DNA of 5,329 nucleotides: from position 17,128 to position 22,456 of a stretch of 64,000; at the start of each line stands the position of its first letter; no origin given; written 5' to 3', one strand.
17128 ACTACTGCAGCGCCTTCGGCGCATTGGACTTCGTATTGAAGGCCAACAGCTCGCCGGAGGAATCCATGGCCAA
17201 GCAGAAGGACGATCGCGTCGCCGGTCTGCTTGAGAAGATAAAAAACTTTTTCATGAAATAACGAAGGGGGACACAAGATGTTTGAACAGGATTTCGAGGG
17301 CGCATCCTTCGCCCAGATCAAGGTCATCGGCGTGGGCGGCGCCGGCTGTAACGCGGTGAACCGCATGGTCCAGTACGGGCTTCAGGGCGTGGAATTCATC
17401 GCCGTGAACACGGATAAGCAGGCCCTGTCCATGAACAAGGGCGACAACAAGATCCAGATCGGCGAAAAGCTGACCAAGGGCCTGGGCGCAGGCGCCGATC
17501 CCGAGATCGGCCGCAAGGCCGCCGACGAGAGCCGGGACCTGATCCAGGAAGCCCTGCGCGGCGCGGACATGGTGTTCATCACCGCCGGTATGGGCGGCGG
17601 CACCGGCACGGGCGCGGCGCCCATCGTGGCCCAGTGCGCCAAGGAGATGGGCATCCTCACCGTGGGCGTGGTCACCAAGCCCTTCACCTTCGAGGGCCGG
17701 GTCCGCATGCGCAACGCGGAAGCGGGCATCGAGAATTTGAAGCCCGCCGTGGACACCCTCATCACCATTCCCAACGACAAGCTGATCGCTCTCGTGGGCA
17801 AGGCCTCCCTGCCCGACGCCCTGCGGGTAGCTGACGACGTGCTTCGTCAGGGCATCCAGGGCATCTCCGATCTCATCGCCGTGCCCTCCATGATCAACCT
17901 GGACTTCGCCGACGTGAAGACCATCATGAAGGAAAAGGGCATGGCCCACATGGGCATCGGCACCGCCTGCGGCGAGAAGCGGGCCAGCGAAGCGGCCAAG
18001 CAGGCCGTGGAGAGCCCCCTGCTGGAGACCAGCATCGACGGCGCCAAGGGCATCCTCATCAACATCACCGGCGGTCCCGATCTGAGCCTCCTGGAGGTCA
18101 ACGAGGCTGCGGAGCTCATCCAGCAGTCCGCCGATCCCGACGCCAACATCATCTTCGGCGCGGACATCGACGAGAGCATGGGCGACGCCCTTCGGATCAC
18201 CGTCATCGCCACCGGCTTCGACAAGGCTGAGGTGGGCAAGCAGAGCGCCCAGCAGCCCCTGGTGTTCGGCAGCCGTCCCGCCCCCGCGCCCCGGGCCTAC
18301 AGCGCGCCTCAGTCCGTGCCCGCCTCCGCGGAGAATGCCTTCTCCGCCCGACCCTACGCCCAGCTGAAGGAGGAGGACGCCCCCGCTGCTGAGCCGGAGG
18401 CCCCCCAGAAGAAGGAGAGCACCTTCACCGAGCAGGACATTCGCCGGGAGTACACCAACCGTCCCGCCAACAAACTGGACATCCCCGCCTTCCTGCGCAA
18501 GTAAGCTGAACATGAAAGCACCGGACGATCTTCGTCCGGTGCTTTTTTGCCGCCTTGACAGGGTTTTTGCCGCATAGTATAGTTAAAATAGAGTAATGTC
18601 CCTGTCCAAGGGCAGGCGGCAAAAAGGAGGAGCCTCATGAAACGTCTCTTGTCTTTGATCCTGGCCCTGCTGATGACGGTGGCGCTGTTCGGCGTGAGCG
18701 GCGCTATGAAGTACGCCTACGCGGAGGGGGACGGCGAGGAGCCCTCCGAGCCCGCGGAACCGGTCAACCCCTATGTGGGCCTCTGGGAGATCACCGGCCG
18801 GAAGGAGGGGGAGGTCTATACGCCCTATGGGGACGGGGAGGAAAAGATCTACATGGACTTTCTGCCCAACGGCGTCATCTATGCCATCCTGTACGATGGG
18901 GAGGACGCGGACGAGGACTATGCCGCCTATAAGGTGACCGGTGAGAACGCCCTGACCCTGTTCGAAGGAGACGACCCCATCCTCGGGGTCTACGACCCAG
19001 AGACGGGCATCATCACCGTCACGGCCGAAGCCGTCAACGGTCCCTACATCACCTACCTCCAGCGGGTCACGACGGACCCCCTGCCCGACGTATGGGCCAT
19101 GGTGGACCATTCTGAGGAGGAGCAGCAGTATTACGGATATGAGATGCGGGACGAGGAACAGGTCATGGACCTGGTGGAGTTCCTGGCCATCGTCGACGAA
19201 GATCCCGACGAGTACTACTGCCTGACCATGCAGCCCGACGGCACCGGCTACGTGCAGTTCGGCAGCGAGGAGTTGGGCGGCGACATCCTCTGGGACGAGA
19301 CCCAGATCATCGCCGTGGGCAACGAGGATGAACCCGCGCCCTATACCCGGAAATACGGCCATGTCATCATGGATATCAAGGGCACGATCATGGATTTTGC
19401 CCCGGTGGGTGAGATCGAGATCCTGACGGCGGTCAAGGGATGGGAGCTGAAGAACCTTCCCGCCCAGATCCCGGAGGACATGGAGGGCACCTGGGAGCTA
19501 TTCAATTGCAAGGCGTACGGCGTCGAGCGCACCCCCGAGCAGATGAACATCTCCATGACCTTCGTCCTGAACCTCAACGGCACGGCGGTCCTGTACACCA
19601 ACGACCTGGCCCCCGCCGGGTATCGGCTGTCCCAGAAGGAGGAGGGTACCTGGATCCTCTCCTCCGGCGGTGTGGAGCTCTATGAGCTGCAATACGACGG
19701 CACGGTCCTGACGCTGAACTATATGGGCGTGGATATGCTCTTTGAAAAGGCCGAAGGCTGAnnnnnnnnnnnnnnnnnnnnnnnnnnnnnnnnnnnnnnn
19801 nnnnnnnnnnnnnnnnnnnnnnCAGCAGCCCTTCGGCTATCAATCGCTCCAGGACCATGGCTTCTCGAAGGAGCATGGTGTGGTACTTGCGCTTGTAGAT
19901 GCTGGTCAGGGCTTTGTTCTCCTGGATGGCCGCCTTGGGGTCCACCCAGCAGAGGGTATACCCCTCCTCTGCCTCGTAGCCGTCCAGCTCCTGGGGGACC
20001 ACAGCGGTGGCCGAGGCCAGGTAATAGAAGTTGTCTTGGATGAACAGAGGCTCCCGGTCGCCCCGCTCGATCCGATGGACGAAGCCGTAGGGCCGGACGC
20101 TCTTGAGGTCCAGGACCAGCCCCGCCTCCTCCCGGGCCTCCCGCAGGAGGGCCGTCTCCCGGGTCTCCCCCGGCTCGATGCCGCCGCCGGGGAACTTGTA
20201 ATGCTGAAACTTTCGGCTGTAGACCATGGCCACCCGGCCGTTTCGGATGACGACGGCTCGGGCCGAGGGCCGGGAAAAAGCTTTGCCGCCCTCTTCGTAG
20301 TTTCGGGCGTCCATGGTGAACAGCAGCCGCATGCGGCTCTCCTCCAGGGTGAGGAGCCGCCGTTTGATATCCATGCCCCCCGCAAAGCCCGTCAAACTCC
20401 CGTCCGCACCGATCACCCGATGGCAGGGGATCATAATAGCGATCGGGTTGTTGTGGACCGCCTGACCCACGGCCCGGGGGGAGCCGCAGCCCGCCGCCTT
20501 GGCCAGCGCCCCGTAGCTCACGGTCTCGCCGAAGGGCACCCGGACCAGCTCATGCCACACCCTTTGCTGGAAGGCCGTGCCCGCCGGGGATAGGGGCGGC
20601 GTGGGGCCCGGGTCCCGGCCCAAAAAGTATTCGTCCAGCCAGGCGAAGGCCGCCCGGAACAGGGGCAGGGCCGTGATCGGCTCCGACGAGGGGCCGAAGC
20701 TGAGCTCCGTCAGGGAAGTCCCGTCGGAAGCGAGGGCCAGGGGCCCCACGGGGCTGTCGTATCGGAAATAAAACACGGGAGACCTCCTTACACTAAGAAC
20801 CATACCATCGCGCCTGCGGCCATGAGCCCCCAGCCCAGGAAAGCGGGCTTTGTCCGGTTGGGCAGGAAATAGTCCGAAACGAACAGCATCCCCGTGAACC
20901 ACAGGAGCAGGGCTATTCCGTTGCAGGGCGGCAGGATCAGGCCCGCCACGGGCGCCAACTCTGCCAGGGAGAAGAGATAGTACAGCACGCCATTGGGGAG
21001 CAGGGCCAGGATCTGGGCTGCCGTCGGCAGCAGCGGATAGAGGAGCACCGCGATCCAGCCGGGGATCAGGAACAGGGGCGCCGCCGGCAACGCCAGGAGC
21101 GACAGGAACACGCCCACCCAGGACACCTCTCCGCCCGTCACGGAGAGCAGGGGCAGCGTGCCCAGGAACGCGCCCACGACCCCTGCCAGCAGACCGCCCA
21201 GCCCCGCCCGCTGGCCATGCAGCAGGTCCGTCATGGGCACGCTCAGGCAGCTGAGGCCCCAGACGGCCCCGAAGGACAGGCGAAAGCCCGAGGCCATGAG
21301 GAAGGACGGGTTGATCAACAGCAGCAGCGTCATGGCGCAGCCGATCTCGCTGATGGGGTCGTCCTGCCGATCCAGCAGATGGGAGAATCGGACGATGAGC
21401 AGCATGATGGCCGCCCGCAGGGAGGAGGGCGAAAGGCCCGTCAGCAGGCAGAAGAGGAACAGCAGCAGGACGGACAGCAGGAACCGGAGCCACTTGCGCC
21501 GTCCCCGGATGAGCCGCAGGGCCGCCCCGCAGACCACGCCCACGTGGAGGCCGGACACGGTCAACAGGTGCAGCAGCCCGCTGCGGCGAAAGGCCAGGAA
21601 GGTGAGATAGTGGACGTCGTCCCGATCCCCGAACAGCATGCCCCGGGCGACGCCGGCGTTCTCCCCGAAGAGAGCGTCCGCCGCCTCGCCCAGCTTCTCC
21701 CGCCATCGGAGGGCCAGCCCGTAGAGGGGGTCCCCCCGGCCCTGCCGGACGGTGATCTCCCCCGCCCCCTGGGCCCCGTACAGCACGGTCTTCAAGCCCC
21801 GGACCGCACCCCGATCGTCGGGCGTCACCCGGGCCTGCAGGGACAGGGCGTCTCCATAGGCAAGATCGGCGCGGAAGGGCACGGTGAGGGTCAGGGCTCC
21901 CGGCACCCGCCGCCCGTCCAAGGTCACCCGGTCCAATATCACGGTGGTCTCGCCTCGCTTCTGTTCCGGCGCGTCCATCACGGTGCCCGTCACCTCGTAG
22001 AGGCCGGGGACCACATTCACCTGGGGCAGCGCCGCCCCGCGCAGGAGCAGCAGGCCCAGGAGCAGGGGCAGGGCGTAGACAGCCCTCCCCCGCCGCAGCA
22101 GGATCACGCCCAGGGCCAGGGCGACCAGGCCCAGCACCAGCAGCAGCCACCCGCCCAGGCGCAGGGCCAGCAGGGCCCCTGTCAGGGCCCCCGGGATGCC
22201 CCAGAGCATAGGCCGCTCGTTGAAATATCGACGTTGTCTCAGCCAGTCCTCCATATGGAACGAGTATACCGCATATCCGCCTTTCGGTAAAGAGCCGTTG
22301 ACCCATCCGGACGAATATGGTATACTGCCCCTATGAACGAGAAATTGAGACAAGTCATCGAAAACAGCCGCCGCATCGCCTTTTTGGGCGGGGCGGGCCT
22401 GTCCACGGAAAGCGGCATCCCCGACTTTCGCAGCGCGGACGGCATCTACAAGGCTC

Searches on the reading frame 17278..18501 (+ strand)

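Call 8: search_protein_families(library=pfam, proteins=[window:17278-18501:+])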
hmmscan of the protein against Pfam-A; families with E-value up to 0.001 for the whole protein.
window:17278-18501:+ (408 aa): 2 families
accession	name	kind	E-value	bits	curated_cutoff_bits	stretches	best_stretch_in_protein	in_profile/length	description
PF00091.31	Tubulin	-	8.9e-55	186.4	33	1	13-172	1-188/190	Tubulin/FtsZ family, GTPase domain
PF12327.13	FtsZ_C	-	1.1e-37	128.7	27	1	221-315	1-95/95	FtsZ family, C-terminal domain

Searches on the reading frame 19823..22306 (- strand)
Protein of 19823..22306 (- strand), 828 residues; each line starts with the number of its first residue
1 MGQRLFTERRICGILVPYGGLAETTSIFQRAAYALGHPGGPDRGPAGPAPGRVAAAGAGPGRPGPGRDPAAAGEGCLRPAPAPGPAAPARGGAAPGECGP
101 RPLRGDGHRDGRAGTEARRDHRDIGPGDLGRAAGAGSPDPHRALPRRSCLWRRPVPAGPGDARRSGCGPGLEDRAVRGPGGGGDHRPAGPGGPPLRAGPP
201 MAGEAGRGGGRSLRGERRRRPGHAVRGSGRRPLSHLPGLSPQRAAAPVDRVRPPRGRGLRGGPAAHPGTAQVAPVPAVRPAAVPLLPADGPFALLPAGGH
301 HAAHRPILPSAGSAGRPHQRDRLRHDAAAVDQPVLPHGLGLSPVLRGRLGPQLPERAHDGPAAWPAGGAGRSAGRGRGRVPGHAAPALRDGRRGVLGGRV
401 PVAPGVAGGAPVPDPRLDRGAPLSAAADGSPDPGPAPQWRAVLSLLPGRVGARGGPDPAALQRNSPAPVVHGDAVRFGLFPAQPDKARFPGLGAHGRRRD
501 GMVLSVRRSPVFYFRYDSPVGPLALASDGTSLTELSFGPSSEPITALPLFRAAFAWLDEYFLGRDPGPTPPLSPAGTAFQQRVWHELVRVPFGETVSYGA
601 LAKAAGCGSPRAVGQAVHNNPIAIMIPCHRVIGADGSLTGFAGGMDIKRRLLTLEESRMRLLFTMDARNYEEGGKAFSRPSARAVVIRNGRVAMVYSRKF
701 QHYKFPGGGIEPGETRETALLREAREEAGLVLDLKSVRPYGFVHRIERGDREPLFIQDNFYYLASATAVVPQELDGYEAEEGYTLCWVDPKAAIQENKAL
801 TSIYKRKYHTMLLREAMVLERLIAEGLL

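Call 8: search_protein_families(library=pfam, proteins=[window:19823-22306:-])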
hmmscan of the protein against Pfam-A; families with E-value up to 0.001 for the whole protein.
window:19823-22306:- (828 aa): 3 families
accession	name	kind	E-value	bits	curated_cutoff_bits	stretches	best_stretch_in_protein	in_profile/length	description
PF01035.26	DNA_binding_1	-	3.3e-31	107.4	27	1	578-656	1-80/81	6-O-methylguanine DNA methyltransferase, DNA binding domain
PF00293.34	NUDIX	-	1.2e-14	54.9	21.1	1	680-796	3-119/134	NUDIX domain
PF02870.21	Methyltransf_1N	-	4.5e-07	30.7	21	1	512-565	2-62/71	6-O-methylguanine DNA methyltransferase, ribonuclease-like domain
